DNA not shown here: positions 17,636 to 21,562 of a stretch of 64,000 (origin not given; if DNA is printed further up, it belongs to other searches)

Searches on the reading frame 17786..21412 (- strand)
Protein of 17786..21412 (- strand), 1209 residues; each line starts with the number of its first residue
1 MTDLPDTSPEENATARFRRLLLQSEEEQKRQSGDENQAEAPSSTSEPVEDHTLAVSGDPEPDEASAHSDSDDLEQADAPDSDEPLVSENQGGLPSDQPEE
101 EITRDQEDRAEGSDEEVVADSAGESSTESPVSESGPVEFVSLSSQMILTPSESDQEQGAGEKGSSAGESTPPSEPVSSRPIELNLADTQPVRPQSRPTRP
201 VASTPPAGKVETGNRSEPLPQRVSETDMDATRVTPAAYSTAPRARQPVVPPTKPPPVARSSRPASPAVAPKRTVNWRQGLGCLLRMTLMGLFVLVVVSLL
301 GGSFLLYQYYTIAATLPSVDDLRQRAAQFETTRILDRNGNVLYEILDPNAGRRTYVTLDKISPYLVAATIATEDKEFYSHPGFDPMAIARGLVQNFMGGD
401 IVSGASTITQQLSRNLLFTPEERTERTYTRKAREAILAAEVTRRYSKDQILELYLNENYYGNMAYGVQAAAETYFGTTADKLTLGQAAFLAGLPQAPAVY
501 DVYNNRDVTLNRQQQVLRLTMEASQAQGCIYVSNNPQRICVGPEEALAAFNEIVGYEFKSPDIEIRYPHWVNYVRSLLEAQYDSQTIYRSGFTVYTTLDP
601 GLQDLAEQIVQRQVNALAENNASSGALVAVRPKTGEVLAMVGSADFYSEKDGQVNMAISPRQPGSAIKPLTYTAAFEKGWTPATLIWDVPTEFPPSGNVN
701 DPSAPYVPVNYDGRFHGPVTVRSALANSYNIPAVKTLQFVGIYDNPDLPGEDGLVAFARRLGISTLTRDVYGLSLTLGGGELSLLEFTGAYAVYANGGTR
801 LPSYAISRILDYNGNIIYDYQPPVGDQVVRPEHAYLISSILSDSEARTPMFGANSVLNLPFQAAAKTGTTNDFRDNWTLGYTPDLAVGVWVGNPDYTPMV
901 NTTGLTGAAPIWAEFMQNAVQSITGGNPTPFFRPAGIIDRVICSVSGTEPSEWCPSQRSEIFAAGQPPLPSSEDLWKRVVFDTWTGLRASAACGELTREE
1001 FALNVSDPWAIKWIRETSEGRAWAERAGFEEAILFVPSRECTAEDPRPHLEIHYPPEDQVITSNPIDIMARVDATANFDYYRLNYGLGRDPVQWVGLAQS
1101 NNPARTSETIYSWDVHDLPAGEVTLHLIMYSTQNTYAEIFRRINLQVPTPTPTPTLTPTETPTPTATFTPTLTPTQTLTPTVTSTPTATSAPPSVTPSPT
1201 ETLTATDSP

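Call 78: search_protein_families(library=pfam, proteins=[window:17786-21412:-], max_evalue=0.00001)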
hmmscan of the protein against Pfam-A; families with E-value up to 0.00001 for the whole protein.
window:17786-21412:- (1209 aa): 2 families
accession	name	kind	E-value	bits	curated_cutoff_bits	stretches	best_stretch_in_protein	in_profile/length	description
PF00912.28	Transgly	-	7e-60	201.9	27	1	339-518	2-175/178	Transglycosylase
PF00905.27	Transpeptidase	-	1.3e-22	80.8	22.1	1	625-916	1-298/299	Penicillin binding protein transpeptidase domain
